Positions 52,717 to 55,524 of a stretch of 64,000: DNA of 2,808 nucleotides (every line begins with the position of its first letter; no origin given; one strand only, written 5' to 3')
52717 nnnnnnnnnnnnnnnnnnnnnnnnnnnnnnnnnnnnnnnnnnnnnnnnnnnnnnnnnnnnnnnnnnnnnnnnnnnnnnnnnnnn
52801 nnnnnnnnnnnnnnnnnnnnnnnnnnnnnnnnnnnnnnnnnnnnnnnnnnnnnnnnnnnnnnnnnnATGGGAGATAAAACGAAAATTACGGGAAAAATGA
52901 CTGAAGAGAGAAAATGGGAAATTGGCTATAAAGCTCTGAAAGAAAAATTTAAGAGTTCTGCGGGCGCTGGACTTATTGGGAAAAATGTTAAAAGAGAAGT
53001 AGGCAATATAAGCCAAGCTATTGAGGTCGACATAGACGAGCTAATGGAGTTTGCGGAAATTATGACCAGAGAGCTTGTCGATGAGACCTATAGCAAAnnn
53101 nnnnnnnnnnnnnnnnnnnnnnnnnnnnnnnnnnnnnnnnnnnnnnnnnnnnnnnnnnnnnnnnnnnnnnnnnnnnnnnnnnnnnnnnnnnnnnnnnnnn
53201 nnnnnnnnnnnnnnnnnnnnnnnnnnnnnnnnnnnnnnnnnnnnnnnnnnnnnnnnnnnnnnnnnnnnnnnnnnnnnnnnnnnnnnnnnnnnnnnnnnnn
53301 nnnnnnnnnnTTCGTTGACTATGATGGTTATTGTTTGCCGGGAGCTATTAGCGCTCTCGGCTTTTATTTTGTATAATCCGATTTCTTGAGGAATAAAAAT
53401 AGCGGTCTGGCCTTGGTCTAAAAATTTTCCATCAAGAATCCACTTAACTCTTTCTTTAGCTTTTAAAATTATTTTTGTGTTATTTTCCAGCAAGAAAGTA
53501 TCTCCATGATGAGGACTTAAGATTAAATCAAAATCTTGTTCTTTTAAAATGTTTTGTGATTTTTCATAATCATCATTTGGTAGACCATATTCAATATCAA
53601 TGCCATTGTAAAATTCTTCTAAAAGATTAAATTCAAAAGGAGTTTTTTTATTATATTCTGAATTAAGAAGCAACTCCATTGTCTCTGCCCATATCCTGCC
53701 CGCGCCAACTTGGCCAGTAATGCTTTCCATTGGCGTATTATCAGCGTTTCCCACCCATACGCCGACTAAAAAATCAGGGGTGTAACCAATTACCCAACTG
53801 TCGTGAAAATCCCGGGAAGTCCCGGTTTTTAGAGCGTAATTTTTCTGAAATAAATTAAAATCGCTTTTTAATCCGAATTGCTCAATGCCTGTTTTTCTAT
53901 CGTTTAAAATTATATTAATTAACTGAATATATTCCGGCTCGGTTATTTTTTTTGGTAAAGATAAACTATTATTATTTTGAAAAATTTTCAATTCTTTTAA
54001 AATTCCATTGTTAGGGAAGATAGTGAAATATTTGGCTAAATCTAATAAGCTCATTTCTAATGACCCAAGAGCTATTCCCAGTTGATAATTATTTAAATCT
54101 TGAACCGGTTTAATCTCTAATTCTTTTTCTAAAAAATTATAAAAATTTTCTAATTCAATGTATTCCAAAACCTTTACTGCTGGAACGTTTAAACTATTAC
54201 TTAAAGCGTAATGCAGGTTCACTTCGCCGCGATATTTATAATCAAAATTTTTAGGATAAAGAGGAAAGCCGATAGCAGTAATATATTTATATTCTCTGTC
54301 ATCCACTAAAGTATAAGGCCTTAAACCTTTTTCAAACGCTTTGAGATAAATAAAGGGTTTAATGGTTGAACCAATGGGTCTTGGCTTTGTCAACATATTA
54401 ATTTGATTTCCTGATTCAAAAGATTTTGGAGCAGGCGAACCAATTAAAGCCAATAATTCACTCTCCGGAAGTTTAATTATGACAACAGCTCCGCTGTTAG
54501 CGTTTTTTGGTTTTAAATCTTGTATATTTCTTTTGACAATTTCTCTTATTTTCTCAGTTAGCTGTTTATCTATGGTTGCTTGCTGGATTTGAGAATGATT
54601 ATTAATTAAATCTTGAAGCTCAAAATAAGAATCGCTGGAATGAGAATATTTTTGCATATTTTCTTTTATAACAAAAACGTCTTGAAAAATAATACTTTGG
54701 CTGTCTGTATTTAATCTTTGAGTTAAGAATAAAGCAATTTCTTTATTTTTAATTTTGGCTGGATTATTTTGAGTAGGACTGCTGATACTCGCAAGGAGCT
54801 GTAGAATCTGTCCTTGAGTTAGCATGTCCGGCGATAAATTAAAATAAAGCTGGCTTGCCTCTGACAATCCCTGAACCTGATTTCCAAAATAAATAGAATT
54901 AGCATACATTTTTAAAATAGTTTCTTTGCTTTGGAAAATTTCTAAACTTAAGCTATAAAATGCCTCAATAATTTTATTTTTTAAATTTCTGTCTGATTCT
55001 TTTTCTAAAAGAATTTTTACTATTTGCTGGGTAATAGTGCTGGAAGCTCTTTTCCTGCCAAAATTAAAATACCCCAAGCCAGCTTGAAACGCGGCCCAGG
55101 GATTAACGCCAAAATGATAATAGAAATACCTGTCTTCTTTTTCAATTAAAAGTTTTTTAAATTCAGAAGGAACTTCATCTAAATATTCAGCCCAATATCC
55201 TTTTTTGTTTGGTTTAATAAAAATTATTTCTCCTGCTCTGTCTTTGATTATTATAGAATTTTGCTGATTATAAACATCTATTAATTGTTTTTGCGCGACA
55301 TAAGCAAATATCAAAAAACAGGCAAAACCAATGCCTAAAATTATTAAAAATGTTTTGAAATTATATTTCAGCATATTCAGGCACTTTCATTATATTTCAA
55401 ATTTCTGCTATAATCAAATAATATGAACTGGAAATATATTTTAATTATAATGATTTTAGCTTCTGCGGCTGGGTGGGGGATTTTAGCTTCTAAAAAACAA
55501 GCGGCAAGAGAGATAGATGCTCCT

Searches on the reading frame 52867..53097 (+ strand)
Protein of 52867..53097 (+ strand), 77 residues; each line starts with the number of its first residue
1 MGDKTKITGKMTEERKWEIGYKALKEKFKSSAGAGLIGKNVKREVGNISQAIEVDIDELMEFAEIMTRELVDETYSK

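Call 16: search_protein_families(library=pfam, proteins=[window:52867-53097:+], max_evalue=1)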
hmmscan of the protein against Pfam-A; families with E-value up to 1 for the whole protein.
window:52867-53097:+ (77 aa): 1 family
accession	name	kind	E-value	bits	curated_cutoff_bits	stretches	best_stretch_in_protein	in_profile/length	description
PF01078.27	Mg_chelatase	-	0.11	12.3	20.3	1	13-64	67-120/207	Magnesium chelatase, subunit ChlI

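Call 17: search_protein_families(library=phrogs, proteins=[window:52867-53097:+], max_evalue=1)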
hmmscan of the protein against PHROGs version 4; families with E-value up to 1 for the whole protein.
window:52867-53097:+ (77 aa): 1 family
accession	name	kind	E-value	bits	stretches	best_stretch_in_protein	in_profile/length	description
phrog_24846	-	unknown function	0.21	12.9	1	12-60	18-66/84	-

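Call 18: search_protein_families(library=padloc, proteins=[window:52867-53097:+], max_evalue=1)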
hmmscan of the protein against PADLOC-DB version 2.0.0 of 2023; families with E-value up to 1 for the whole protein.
window:52867-53097:+ (77 aa): 0 families

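Call 29: find_homologous_proteins(query=window:52867-53097:+, max_evalue=0.01)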
Query window:52867-53097:+ (77 aa): 1 proteins with E <= 0.01 among 1 candidates.
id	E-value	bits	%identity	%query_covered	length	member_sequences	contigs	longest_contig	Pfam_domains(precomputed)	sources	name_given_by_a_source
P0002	3.9e-41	156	100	100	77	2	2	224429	-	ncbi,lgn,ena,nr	ncbi:hypothetical protein KAS79_00735 [Candidatus Parcubacteria bacterium]|nr:hypothetical protein [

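Call 61: predict_structure(protein=window:52867-53097:+)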
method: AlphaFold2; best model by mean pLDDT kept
length: 77 residues; sequences in the alignment: 1
mean_pLDDT: 71.8   pTM: 0.54
mean pLDDT of the five models: 71.8, 71.6, 71.5, 70.1, 64.5
residues with pLDDT >= 90: 0; 70-90: 46; 50-70: 25; < 50: 6
segments of 3 or more residues with pLDDT < 50: 1-4
pLDDT, mean of each block of 10 residues (from residue 1): 50 81 77 60 85 85 74 59
secondary structure, 60 per line:
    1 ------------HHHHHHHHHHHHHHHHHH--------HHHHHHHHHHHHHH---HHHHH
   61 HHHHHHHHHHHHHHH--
elements in order: H13-30 H39-52 H56-75

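Call 67: fold_search(model_id=the predicted structure, library=pdb)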
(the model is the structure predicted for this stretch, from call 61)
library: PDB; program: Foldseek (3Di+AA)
matches with E <= 10: 128; with E <= 0.001: 0
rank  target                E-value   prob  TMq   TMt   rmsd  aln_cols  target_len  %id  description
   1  2cra_MODEL_1_A        2.1e+00  0.23  0.39  0.41   3.8        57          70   19  Solution structure of the homeobox domain of human homeo box B13 (released 2005-11-20)
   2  8byx_B                2.6e+00  0.38  0.48  0.57   3.3        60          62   15  HOXB13-homodimer bound to DNA (released 2023-12-27)
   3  8byx_A                3.0e+00  0.23  0.43  0.52   3.7        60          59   15  HOXB13-homodimer bound to DNA (released 2023-12-27)
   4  1le8_B                3.1e+00  0.33  0.50  0.52   5.6        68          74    6  Crystal Structure of the MATa1/MATalpha2-3A Heterodimer Bound to DNA Complex (released 2002-05-03)
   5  8byx_J                3.3e+00  0.25  0.45  0.57   3.8        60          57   17  HOXB13-homodimer bound to DNA (released 2023-12-27)
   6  3a01_A                3.5e+00  0.47  0.55  0.54   2.5        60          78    8  Crystal structure of Aristaless and Clawless homeodomains bound to DNA (released 2010-03-09)
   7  8r7z_K                4.0e+00  0.35  0.48  0.69   2.4        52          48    6  transcription factor BARHL2 homodimer with spacing four bp (released 2024-12-04)
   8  2vi6_A                4.0e+00  0.35  0.47  0.62   2.4        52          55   10  Crystal Structure of the Nanog Homeodomain (released 2008-01-15)
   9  2vi6_B                4.0e+00  0.33  0.44  0.59   2.4        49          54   10  Crystal Structure of the Nanog Homeodomain (released 2008-01-15)
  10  6u82_D                4.0e+00  0.30  0.48  0.30   2.7        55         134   13  Crystal Structure of the Double Homeodomain of DUX4 in Complex with a DNA aptamer containing bulge and loop (released 2020-02-19)
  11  1yrn_B                4.0e+00  0.25  0.50  0.50   5.9        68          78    7  CRYSTAL STRUCTURE OF THE MATA1/MATALPHA2 HOMEODOMAIN HETERODIMER BOUND TO DNA (released 1996-01-29)
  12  1umq_MODEL_1_A        4.0e+00  0.14  0.31  0.38   4.0        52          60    8  solution structure and DNA binding of the effector domain from the global regulator PrrA(RegA) from R. sphaero (released 2003-11-21)
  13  8pmn_A                4.5e+00  0.38  0.53  0.63   2.4        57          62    7  transcription factor BARHL2 bound to DNA sequences (released 2024-07-10)
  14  6wc5_I                4.5e+00  0.33  0.47  0.62   2.4        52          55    8  Crystal Structure of a Ternary MEF2B/NKX2-5/myocardin enhancer DNA Complex (released 2020-07-22)
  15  2d5v_A                4.5e+00  0.33  0.47  0.29   2.4        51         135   18  Crystal structure of HNF-6alpha DNA-binding domain in complex with the TTR promoter (released 2006-12-05)
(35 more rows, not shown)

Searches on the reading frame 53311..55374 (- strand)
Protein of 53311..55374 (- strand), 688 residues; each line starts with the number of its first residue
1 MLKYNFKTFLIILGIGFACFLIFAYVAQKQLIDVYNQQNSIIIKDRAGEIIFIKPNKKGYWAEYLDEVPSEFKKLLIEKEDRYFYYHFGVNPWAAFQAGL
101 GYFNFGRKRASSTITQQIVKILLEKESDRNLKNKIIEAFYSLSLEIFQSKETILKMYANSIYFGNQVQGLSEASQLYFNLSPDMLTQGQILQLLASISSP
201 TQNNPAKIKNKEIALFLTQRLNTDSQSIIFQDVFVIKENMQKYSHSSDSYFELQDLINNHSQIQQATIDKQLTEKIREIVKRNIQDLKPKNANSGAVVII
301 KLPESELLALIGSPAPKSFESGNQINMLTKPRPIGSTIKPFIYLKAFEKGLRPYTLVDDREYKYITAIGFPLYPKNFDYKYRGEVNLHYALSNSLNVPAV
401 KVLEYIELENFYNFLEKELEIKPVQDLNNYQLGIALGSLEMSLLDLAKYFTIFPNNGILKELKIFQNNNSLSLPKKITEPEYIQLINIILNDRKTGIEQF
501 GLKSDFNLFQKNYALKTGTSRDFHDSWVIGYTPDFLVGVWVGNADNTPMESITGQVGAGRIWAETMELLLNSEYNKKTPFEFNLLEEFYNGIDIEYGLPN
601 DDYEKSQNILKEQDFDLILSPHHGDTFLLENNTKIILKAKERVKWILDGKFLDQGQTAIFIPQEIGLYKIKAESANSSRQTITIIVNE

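Call 33: find_homologous_proteins(query=window:53311-55374:-, max_evalue=1e-50)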
Query window:53311-55374:- (688 aa): 1041 proteins with E <= 1e-50 among 8000 candidates; the best 120 are listed.
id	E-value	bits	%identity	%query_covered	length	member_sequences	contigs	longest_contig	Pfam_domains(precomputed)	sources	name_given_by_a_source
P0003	0.0e+0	1531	100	100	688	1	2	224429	PF00912.29,PF00905.28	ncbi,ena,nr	ncbi:transglycosylase domain-containing protein [Candidatus Parcubacteria bacterium]|nr:transglycosy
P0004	0.0e+0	1144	74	99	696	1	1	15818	PF00912.29,PF00905.28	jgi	-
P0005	0.0e+0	1092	72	100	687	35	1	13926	PF00912.29,PF00905.28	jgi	-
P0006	0.0e+0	1085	70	99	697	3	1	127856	PF00912.29,PF06832.19,PF00905.28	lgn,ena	-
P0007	0.0e+0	1083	71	98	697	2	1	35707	PF00912.29,PF00905.28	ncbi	-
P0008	0.0e+0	1083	69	99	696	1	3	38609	PF00912.29,PF00905.28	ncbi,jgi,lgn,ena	-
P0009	0.0e+0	1081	70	99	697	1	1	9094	PF00912.29,PF00905.28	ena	-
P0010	0.0e+0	1080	71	100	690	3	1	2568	PF00912.29,PF00905.28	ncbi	-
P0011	0.0e+0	1078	70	99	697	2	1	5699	PF00912.29,PF00905.28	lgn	-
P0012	0.0e+0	1077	70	99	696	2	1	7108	PF00912.29,PF00905.28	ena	-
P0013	0.0e+0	1068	70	97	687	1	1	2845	PF00912.29,PF06832.19,PF00905.28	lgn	-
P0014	0.0e+0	1068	70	100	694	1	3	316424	PF00912.29,PF00905.28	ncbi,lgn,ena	-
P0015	0.0e+0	1066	69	97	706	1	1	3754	PF00912.29,PF00905.28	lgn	-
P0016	0.0e+0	1065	71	99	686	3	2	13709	PF00912.29,PF00905.28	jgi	jgi:penicillin-binding protein 1C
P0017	0.0e+0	1059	70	97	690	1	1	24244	PF00912.29,PF00905.28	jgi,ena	-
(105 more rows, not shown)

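Call 35: find_encoding_contigs(protein=P0004, flank=6000, max_places=2)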
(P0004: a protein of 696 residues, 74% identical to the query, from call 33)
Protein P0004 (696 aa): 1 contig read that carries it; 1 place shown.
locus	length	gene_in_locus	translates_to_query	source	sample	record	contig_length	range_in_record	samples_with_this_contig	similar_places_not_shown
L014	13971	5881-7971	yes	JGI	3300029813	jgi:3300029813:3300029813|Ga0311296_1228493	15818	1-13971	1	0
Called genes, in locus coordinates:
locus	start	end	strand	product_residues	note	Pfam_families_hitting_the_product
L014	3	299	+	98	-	?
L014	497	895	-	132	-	PF01894:YjbQ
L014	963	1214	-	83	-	PF02609:Exonuc_VII_S (weak)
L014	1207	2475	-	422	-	PF13742:tRNA_anti_2, PF01336:tRNA_anti-codon (weak), PF02601:Exonuc_VII_L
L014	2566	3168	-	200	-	PF00561:Abhydrolase_1 (faint), PF06821:Ser_hydrolase (weak)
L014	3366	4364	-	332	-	PF16654:DAPDH_C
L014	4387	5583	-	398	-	PF00278:Orn_DAP_Arg_deC, PF02784:Orn_Arg_deC_N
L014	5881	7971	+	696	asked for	PF00912:Transgly, PF00905:Transpeptidase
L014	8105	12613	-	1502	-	PF01835:MG2, PF17791:MG3 (faint), PF17962:bMG6 (faint), PF07703:A2M_BRD, PF00207:A2M, PF07678:TED_complement, PF17973:bMG10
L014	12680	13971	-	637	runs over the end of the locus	PF13205:Big_5 (weak)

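Call 36: find_encoding_contigs(protein=P0006, flank=6000, max_places=2)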
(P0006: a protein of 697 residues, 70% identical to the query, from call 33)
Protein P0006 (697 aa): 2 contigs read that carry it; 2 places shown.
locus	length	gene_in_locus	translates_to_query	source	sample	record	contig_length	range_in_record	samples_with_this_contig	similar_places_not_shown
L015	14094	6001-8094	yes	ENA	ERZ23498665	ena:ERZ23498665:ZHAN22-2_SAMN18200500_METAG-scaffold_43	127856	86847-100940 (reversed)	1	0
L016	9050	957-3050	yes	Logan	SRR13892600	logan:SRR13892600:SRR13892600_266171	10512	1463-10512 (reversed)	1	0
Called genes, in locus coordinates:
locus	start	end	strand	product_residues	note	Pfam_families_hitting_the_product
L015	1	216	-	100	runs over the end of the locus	-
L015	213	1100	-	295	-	PF01795:Methyltransf_5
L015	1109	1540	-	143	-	PF02381:MraZ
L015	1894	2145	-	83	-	-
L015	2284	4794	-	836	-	PF05673:DUF815 (faint), PF20030:bpMoxR (faint), PF13191:AAA_16 (faint), PF17871:AAA_lid_9, PF00004:AAA, PF07724:AAA_2, PF07728:AAA_5, PF10431:ClpB_D2-small, +1 more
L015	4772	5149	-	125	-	-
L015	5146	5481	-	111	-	-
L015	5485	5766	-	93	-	-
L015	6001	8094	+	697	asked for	PF00912:Transgly, PF00905:Transpeptidase, PF06832:BiPBP_C (weak)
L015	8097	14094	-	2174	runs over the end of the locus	PF13205:Big_5 (faint), PF01835:MG2, PF17962:bMG6 (faint), PF07703:A2M_BRD, PF00207:A2M, PF07678:TED_complement (faint), PF17973:bMG10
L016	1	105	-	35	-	?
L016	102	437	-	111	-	-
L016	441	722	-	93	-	-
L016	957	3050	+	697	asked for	PF00912:Transgly, PF00905:Transpeptidase, PF06832:BiPBP_C (weak)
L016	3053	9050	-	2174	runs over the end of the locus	PF13205:Big_5 (faint), PF01835:MG2, PF17962:bMG6 (faint), PF07703:A2M_BRD, PF00207:A2M, PF07678:TED_complement (faint), PF17973:bMG10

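Call 37: find_encoding_contigs(protein=P0007, flank=6000, max_places=2)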
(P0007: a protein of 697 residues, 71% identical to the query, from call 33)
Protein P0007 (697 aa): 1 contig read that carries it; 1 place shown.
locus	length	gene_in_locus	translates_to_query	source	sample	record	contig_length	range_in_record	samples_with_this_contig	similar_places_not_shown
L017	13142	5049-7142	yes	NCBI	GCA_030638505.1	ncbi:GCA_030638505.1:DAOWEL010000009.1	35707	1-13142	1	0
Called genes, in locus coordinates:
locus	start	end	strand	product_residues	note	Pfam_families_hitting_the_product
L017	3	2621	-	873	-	?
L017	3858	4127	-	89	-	-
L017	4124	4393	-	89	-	-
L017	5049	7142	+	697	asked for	PF00912:Transgly, PF00905:Transpeptidase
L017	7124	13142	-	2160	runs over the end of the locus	PF13205:Big_5 (faint), PF01835:MG2, PF07703:A2M_BRD, PF00207:A2M, PF07678:TED_complement (faint), PF17973:bMG10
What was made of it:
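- The two-cassette block is an insertion (calls 35-37).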

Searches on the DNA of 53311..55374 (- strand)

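Call 112: build_rna_model(alignment_id=A5, structure=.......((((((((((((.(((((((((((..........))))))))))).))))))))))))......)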
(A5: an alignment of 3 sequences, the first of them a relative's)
Model R2 built from alignment A5 (3 sequences, 71 columns); structure: as given.
model positions 64; base pairs 23; branch points 0; effective number of sequences 3; information 0.83 bits per position. Calibrated on 0.2 Mb of random sequence (short: E-values are rough).
structure used (alignment columns):
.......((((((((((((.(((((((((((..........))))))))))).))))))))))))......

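Call 113: search_with_rna_model(model_id=R2, sources=[window, L014, L015, L017, L021, L022, L023, L025, L028], max_evalue=10, show_alignments=0)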
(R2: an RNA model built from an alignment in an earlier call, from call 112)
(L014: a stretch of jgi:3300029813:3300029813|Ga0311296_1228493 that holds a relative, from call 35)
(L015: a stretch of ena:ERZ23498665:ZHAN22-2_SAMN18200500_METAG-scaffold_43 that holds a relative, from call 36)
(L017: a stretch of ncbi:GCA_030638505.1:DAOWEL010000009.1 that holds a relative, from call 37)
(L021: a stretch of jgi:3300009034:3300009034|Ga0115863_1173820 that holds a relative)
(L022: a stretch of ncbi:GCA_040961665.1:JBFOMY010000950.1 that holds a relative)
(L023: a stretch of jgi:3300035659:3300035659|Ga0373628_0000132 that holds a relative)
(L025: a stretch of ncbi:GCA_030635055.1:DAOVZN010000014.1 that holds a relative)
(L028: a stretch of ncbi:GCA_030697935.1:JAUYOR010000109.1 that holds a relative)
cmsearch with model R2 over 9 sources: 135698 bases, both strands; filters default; matches with E-value up to 10: 6.
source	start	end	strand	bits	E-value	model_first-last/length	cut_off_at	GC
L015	2165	2228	-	80.5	1.2e-16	1-64/64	no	0.33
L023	5572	5639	+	73.5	6.1e-15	1-64/64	no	0.35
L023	4944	5006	+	67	2.4e-13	1-64/64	no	0.32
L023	5572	5639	-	32.7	5.7e-05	1-64/64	no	0.35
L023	4943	5005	-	26.5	0.0019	1-64/64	no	0.32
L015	2165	2228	+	19.1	0.12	1-64/64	no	0.33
